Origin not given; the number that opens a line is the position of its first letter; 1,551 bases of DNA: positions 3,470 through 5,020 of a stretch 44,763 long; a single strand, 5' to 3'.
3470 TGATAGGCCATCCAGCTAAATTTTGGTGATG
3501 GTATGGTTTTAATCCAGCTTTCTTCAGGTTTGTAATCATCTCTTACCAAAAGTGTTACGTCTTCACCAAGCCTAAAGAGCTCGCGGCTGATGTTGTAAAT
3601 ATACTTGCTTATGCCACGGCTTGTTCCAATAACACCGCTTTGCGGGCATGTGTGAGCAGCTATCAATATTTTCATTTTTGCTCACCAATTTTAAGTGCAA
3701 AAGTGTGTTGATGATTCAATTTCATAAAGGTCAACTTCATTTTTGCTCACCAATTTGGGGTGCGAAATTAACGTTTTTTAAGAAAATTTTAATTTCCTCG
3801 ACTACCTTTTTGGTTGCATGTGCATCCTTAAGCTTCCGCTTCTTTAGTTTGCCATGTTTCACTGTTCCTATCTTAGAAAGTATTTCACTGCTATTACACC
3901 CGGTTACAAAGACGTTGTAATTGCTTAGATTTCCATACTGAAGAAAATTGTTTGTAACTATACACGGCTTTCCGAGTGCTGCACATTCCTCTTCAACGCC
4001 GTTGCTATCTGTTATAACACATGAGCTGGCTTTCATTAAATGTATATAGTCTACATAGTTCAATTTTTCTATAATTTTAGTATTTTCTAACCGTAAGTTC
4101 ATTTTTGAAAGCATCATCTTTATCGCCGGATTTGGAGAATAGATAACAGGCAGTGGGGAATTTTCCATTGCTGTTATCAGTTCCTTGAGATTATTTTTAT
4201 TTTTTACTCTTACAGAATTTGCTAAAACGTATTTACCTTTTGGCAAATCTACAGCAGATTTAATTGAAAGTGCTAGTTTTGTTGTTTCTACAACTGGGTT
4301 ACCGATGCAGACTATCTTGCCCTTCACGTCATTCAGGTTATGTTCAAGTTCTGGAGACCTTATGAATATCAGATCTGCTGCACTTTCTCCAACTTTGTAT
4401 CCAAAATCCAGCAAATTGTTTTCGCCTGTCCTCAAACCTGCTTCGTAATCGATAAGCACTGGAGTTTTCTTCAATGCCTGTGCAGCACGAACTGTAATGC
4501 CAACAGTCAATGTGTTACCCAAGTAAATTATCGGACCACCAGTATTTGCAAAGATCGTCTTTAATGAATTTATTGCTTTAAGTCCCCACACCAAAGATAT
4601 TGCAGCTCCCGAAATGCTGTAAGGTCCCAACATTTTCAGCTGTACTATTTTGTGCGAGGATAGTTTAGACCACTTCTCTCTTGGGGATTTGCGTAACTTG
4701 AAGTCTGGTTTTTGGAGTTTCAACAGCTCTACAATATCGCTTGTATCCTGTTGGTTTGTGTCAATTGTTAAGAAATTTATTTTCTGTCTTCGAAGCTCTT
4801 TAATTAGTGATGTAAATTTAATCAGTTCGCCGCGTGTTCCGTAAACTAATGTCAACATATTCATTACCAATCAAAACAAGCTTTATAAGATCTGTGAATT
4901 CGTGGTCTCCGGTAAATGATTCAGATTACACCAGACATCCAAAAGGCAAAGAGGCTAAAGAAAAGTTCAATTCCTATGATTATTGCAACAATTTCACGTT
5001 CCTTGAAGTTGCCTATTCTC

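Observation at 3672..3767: Portable RBS + micro-ORF + RBS cassette wedged between two glycosylation genes, with a near-identical copy 36 kb away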

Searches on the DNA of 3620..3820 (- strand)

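Call 73: search_rna_families(source=window, start=3620, end=3820, threshold=evalue, max_evalue=10)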
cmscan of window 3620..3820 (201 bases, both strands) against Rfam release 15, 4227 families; matches with E-value up to 10: 10.
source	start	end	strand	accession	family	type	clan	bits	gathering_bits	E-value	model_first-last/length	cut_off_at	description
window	3774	3798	+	RF00480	HIV_FE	Cis-reg; frameshift_element;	-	18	45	2.5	1-52/52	no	HIV Ribosomal frameshift signal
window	3690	3812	-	RF02783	IscS1_thermometer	Cis-reg; thermoregulator;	-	16.6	58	0.49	1-183/183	no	IscS-1 ICR thermometer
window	3704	3803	+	RF00473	snosnR54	Gene; snRNA; snoRNA; CD-box;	CL00065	16.5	50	5.2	1-87/87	no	Small nucleolar RNA snR54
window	3678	3765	+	RF01029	mir-649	Gene; miRNA;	-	15.3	100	2.6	1-93/93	no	mir-649 microRNA precursor family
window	3699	3744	+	RF00333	snoZ157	Gene; snRNA; snoRNA; CD-box;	CL00063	14.9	55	2.9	1-100/100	no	Small nucleolar RNA Z157/R69/R10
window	3643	3748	+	RF01286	snoR26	Gene; snRNA; snoRNA; CD-box;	-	14.8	47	4.6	1-94/94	no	Small nucleolar RNA snoR26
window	3662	3723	+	RF04343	Plastid-psbA-2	Cis-reg;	CL00153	14.6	55.8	3.5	1-60/60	no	Plastid-psbA-2 3UTR RNA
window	3697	3746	+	RF00332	snoZ266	Gene; snRNA; snoRNA; CD-box;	-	14.4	43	5.7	1-90/90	no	Small nucleolar RNA Z266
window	3671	3800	+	RF02618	SSRC34_2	Gene; sRNA;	-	13.4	48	9.4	1-125/125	no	Streptococcus sRNA 34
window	3764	3796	+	RF02610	BSR0709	Gene; sRNA;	-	7.3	382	7.4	1-34/318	no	Brucella sRNA 0709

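Call 79: build_rna_model(alignment_id=A2, structure=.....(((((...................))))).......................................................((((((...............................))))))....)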
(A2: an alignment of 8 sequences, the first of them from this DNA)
Model R1 built from alignment A2 (8 sequences, 136 columns); structure: as given.
model positions 67; base pairs 11; branch points 1; effective number of sequences 3; information 0.838 bits per position. Calibrated on 0.2 Mb of random sequence (short: E-values are rough).
structure used (alignment columns):
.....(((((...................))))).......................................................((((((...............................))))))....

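Call 80: search_with_rna_model(model_id=R1, source=window, filters=off, max_evalue=10)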
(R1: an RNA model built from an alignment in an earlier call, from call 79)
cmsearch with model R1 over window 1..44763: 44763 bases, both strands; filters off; matches with E-value up to 10: 16.
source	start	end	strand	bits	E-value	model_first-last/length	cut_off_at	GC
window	3672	3740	-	84.5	9.6e-14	1-67/67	no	0.3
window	39748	39817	+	83.3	1.7e-13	1-67/67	no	0.3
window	39694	39747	+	49.1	4.6e-07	1-67/67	no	0.28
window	25185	25245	+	30.1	0.0018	1-67/67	no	0.33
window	41533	41588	-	28.8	0.0031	1-67/67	no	0.38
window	3741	3798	-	27.2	0.0063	1-67/67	no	0.29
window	43980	44061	+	14.8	1.4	1-67/67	no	0.4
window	44298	44365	-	14.1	1.8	1-67/67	no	0.34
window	41380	41475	-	13.7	2.2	1-67/67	no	0.39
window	22743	22794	-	12.8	3.2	1-67/67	no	0.38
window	40094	40193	-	12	4.6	1-67/67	no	0.43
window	34165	34218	+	11.7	5.1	1-67/67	no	0.24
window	6286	6360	+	11.5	5.5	1-67/67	no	0.44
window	3724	3771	+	10.8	7.5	1-67/67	no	0.35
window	43348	43394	+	10.5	8.6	1-67/67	no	0.26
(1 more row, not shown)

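Call 81: search_with_rna_model(model_id=R1, sources=[L010, L011, L012, L013, L014, L015, L016, L019, L020, L021, L024, L026], filters=off, max_evalue=10)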
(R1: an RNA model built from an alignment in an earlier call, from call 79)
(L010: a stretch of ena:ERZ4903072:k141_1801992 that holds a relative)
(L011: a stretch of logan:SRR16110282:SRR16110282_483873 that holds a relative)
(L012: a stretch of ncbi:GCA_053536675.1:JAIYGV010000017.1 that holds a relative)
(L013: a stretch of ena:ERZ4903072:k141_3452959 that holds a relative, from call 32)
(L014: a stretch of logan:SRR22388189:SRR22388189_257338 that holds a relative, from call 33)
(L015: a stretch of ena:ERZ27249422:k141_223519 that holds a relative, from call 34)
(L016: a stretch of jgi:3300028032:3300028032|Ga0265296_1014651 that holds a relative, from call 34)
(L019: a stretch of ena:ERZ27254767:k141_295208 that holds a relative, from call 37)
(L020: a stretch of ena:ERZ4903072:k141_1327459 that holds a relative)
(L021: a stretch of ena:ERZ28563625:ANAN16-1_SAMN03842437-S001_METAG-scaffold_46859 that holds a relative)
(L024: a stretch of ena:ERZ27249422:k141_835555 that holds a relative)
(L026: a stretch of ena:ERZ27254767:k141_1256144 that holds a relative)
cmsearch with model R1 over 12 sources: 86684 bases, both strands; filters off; matches with E-value up to 10: 20.
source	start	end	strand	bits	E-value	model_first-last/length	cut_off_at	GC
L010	1227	1306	+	70.7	7.5e-11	1-67/67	no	0.3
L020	9818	9892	+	63.4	1.8e-09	1-67/67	no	0.35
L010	1156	1226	+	51.1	3.7e-07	1-67/67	no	0.32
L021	6219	6326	-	49.3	8.1e-07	1-67/67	no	0.31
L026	1415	1522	+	49.3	8.1e-07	1-67/67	no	0.31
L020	9894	10019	+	43.8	8.8e-06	6-67/67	no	0.33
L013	4507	4563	+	20.6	0.21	1-67/67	no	0.32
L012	5256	5347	+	19.9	0.29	1-67/67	no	0.34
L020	2295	2378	-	19.4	0.36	1-67/67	no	0.29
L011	54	84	+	17.5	0.82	33-63/67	no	0.26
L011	7184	7352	-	15.4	2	1-67/67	no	0.42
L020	4068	4118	-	14.9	2.5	1-67/67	no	0.27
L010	1185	1264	-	14.8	2.6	1-67/67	no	0.28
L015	4012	4092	+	14.6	2.8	1-67/67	no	0.35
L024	3670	3760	+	14.4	3.1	1-67/67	no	0.3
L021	1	39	+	13.8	4.1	36-63/67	no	0.33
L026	118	211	-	13.3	5.1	1-67/67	no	0.37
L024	6092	6155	+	13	5.6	1-67/67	no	0.42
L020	2362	2442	+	12.7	6.5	1-67/67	no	0.33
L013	1939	2013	-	11.7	9.9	1-67/67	no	0.43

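Call 88: search_with_rna_model(model_id=R1, sources=[window, L010, L020, L021, L012, L013], filters=off, max_evalue=0.05, make_alignment=true)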
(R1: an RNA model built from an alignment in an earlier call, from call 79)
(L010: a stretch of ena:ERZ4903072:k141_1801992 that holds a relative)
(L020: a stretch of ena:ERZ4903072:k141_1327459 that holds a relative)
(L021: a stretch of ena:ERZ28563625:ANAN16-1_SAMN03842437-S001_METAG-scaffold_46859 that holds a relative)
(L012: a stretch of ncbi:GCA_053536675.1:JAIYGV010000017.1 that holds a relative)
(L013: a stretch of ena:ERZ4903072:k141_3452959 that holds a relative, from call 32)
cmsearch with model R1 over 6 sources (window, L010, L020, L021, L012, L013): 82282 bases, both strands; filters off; matches with E-value up to 0.05: 11.
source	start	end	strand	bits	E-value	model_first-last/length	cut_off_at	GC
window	3672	3740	-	84.5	1.8e-13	1-67/67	no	0.3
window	39748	39817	+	83.3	3.1e-13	1-67/67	no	0.3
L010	1227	1306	+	70.7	7.1e-11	1-67/67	no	0.3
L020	9818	9892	+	63.4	1.7e-09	1-67/67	no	0.35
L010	1156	1226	+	51.1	3.5e-07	1-67/67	no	0.32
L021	6219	6326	-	49.3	7.7e-07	1-67/67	no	0.31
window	39694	39747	+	49.1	8.5e-07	1-67/67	no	0.28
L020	9894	10019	+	43.8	8.3e-06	6-67/67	no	0.33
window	25185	25245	+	30.1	0.0033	1-67/67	no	0.33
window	41533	41588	-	28.8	0.0057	1-67/67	no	0.38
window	3741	3798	-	27.2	0.012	1-67/67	no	0.29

Alignment A3: 11 matches aligned to the model, 140 columns, each read 5' to 3' on its own strand. Consensus structure (alignment columns), stored with it:
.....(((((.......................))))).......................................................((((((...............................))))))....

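Call 90: build_rna_model(alignment_id=A3)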
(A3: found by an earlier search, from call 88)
Model R2 built from alignment A3 (11 sequences, 140 columns); structure: stored with the alignment.
model positions 55; base pairs 11; branch points 1; effective number of sequences 6.44; information 1.011 bits per position. Calibrated on 0.2 Mb of random sequence (short: E-values are rough).
structure used (alignment columns):
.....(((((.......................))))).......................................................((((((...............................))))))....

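Call 91: search_with_rna_model(model_id=R2, source=window, filters=off, max_evalue=5)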
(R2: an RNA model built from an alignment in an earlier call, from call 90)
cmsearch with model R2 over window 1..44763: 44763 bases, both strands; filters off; matches with E-value up to 5: 14.
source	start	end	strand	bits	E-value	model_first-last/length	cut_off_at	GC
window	3672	3740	-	70.8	3.1e-12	1-55/55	no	0.3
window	39748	39817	+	69.2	6.8e-12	1-55/55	no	0.3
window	39694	39747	+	54.7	6.2e-09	1-55/55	no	0.28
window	41533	41588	-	53.6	1.1e-08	1-55/55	no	0.38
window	25185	25245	+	48.6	1.1e-07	1-55/55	no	0.33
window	3741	3798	-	42.8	1.6e-06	1-55/55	no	0.29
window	40094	40193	-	15.9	0.54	1-55/55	no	0.43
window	13859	13919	+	15.1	0.78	1-55/55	no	0.25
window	17651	17702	+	13.7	1.5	1-55/55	no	0.35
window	34165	34218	+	13.3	1.8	1-55/55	no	0.24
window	17325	17406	-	12.9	2.2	1-55/55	no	0.39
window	33506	33598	+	12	3.4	1-55/55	no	0.38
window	25620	25643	+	11.9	3.5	1-55/55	no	0.25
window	41483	41568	+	11.3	4.6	1-55/55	no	0.31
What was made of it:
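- Checked: Diverged relatives of the unit exist at 25170-25243 and 41532-41601 (calls 80, 91).
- There are at least four loci in 45 kb (calls 80, 91).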

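Call 92: search_with_rna_model(model_id=R2, sources=[L010, L011, L012, L013, L014, L015, L016, L019, L020, L021, L024, L026], filters=off, max_evalue=5)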
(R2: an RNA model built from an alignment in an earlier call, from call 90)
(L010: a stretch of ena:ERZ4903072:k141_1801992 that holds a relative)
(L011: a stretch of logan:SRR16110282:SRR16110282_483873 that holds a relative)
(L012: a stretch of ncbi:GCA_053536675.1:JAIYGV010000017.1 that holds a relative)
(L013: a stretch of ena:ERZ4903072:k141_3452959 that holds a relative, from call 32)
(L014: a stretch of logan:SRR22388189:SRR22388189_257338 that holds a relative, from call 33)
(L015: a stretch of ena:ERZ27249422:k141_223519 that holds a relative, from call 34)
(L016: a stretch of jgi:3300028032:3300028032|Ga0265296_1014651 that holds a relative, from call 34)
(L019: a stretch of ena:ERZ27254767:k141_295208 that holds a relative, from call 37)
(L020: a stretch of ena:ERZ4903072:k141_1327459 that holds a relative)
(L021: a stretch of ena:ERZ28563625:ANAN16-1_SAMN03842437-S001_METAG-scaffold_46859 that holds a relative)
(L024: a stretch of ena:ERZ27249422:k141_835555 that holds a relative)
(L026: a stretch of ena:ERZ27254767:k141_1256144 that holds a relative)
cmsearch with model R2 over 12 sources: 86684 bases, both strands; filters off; matches with E-value up to 5: 23.
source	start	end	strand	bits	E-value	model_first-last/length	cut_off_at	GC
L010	1156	1230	+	58.4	2.1e-09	1-55/55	no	0.32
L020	9818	9892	+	54.7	1.2e-08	1-55/55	no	0.35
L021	6219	6326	-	54.4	1.4e-08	1-55/55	no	0.31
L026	1415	1522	+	54.4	1.4e-08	1-55/55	no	0.31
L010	1232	1306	+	39.5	1.5e-05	6-55/55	no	0.29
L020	9894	10019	+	29.5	0.0017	6-55/55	no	0.33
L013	4502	4563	+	25.7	0.01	1-55/55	no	0.34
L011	7184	7352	-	20.2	0.14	1-55/55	no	0.42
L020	2295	2378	-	18.9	0.25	1-55/55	no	0.29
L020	4070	4118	-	17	0.63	1-55/55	no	0.27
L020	1784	1866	+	15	1.6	1-55/55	no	0.31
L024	3670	3760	+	14.5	2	1-55/55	no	0.3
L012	5256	5343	+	14.5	2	1-55/55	no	0.34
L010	1185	1289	-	14.5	2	1-55/55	no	0.29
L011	54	84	+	14.4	2.1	21-51/55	no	0.26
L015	4008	4092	+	14.3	2.2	1-55/55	no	0.35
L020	2413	2460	-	14.3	2.2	1-55/55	no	0.29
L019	1243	1298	+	14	2.6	1-55/55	no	0.3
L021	1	39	+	13.6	3.1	24-51/55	no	0.33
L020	2977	3055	+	12.9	4.2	1-55/55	no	0.32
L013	4100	4201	+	12.8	4.5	1-55/55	no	0.36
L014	4006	4060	+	12.7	4.8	1-55/55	no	0.35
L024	7600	7698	+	12.6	4.8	1-55/55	no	0.38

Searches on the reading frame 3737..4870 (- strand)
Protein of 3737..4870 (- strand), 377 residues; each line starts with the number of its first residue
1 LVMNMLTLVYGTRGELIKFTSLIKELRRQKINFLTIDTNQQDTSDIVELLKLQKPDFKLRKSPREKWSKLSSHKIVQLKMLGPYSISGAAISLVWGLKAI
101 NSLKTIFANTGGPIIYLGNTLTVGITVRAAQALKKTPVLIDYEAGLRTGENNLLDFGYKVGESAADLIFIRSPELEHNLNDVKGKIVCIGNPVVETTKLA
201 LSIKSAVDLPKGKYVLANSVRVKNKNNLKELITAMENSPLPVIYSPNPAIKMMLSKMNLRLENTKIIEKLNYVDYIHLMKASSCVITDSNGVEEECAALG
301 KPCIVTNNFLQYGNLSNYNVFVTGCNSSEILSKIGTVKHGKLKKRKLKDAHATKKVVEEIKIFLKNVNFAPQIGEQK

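Call 7: search_protein_families(library=pfam, proteins=[window:3737-4870:-])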
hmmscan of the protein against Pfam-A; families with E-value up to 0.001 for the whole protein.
window:3737-4870:- (377 aa): 1 family
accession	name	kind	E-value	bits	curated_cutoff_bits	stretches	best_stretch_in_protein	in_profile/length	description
PF02350.25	Epimerase_2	-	1.1e-23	84.1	30.6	1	114-360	71-346/347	UDP-N-acetylglucosamine 2-epimerase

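Call 31: find_homologous_proteins(query=window:3737-4870:-, max_evalue=1e-40)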
Query window:3737-4870:- (377 aa): 14 proteins with E <= 1e-40 among 3602 candidates.
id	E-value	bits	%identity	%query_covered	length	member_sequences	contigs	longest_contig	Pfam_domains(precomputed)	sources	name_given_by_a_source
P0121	2.2e-238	808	100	99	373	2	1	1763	PF02350.26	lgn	-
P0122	7.1e-207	704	86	99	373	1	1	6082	PF02350.26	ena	-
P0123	5.8e-203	692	85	99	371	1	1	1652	PF02350.26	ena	-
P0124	1.6e-190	651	80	96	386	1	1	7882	PF02350.26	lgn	-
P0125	1.2e-133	464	59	95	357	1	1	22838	PF02350.26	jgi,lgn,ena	-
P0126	1.4e-79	286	43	96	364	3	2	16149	PF02350.26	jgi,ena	-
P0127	1.4e-78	283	44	93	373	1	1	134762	PF02350.26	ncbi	-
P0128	2.9e-72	262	41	88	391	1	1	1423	PF02350.26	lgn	-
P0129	6.0e-61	225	38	94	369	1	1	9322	PF02350.26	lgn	-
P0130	1.3e-59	220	39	90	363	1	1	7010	PF02350.26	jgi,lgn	-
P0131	1.3e-55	207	36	94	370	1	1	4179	PF02350.26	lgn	-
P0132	6.5e-54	201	34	94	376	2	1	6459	PF02350.26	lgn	-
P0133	1.5e-53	200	35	94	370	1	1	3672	PF02350.26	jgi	jgi:UDP-N-acetylglucosamine 2-epimerase (non-hydrolysing)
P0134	6.6e-51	192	36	89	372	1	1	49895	PF02350.26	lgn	-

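Call 32: find_encoding_contigs(protein=P0122, flank=6000)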
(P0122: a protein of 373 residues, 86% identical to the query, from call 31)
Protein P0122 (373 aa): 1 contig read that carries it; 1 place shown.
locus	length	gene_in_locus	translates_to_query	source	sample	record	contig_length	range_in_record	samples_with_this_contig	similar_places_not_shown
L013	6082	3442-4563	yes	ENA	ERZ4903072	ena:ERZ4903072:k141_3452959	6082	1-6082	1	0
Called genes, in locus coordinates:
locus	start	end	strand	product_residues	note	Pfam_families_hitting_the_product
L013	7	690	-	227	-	PF00535:Glycos_transf_2, PF13641:Glyco_tranf_2_3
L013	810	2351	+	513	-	PF13231:PMT_2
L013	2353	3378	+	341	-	PF00953:Glycos_transf_4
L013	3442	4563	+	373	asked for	PF02350:Epimerase_2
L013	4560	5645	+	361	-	PF13439:Glyco_transf_4, PF13579:Glyco_trans_4_4 (weak), PF20706:GT4-conflict (weak), PF00534:Glycos_transf_1, PF13692:Glyco_trans_1_4, PF13524:Glyco_trans_1_2 (faint)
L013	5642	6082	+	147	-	?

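Call 33: find_encoding_contigs(protein=P0124, flank=8000)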
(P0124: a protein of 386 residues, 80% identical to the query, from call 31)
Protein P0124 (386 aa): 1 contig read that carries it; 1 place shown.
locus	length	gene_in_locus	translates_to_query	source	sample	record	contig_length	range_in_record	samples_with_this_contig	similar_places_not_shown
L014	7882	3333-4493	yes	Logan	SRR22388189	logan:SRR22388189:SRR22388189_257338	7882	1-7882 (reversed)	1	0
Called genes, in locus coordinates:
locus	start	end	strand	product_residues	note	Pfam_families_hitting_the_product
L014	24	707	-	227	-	PF00535:Glycos_transf_2, PF10111:Glyco_tranf_2_2 (weak), PF13641:Glyco_tranf_2_3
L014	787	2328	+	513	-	PF13231:PMT_2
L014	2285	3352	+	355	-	PF00953:Glycos_transf_4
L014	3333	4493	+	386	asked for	PF02350:Epimerase_2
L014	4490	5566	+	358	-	PF13439:Glyco_transf_4, PF13579:Glyco_trans_4_4 (weak), PF20706:GT4-conflict (weak), PF00534:Glycos_transf_1, PF13692:Glyco_trans_1_4, PF13524:Glyco_trans_1_2 (weak)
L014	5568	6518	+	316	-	PF00535:Glycos_transf_2, PF10111:Glyco_tranf_2_2 (weak), PF13641:Glyco_tranf_2_3, PF13632:Glyco_trans_2_3 (weak)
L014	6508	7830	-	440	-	PF01053:Cys_Met_Meta_PP, PF00266:Aminotran_5 (faint), PF01041:DegT_DnrJ_EryC1, PF01212:Beta_elim_lyase (weak)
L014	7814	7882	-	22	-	?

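Call 34: find_encoding_contigs(protein=P0125, flank=6000)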
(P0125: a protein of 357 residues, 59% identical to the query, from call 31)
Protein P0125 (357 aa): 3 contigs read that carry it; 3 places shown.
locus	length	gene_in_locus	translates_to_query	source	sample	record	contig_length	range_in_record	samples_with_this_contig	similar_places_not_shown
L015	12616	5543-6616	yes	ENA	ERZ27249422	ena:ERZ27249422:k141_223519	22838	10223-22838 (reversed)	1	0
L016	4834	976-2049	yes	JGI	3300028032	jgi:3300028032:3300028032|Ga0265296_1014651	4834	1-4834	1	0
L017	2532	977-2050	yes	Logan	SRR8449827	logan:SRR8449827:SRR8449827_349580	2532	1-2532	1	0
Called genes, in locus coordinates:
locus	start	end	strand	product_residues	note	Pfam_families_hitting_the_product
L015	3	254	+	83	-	?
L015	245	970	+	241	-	PF01370:Epimerase, PF04321:RmlD_sub_bind, PF01073:3Beta_HSD, PF02719:Polysacc_synt_2 (weak), PF16363:GDP_Man_Dehyd, PF07993:NAD_binding_4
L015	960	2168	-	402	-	PF08421:Methyltransf_13, PF13489:Methyltransf_23, PF08241:Methyltransf_11, PF08242:Methyltransf_12, PF13649:Methyltransf_25 (weak), PF13847:Methyltransf_31 (weak), PF08484:Methyltransf_14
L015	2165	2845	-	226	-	PF00535:Glycos_transf_2, PF13641:Glyco_tranf_2_3 (weak)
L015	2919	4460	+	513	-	PF02516:STT3 (weak), PF13231:PMT_2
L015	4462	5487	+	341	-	PF00953:Glycos_transf_4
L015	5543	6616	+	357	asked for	PF02350:Epimerase_2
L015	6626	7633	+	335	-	PF20706:GT4-conflict, PF00534:Glycos_transf_1, PF13692:Glyco_trans_1_4, PF13524:Glyco_trans_1_2 (weak)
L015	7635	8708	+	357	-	PF13439:Glyco_transf_4, PF13579:Glyco_trans_4_4, PF20706:GT4-conflict (weak), PF00534:Glycos_transf_1, PF13692:Glyco_trans_1_4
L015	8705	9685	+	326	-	PF13439:Glyco_transf_4 (weak), PF00534:Glycos_transf_1, PF13692:Glyco_trans_1_4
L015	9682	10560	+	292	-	PF00535:Glycos_transf_2, PF10111:Glyco_tranf_2_2, PF13506:Glyco_transf_21 (faint), PF13641:Glyco_tranf_2_3, PF13632:Glyco_trans_2_3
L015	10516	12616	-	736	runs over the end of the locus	PF09586:YfhO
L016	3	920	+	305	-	PF00953:Glycos_transf_4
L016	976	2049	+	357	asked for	PF02350:Epimerase_2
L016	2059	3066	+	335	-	PF20706:GT4-conflict, PF00534:Glycos_transf_1, PF13692:Glyco_trans_1_4, PF13524:Glyco_trans_1_2 (weak)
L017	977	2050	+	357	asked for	PF02350:Epimerase_2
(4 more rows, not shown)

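Call 36: find_encoding_contigs(protein=P0121, flank=3000)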
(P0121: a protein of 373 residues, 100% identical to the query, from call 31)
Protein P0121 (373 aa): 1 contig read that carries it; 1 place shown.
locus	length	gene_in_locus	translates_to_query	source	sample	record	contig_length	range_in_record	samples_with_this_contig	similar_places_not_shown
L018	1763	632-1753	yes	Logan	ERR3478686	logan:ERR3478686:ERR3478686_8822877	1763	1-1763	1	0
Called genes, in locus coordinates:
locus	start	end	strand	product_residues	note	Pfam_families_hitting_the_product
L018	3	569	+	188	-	?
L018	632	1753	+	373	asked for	PF02350:Epimerase_2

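Call 37: find_encoding_contigs(protein=P0123, flank=3000)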
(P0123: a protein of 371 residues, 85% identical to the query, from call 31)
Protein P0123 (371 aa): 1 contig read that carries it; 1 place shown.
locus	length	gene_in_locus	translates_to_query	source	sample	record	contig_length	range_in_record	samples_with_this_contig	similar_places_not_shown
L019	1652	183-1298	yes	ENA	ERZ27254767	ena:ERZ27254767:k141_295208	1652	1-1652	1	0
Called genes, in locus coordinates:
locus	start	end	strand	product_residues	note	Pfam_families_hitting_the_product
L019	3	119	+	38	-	?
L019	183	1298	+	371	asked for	PF02350:Epimerase_2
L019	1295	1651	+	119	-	?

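Call 77: search_protein_families(library=ncbifam, max_evalue=0.01, proteins=[window:3737-4870:-])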
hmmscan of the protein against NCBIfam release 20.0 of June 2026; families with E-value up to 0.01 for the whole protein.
window:3737-4870:- (377 aa): 2 families
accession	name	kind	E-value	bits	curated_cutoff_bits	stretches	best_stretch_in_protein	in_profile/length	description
TIGR00236.1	wecB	equivalog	6e-21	75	210.15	2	100-307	75-301/366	non-hydrolyzing UDP-N-acetylglucosamine 2-epimerase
TIGR03568.1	NeuC_NnaA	equivalog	1.4e-06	27.4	235.9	1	224-351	218-352/365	UDP-N-acetylglucosamine 2-epimerase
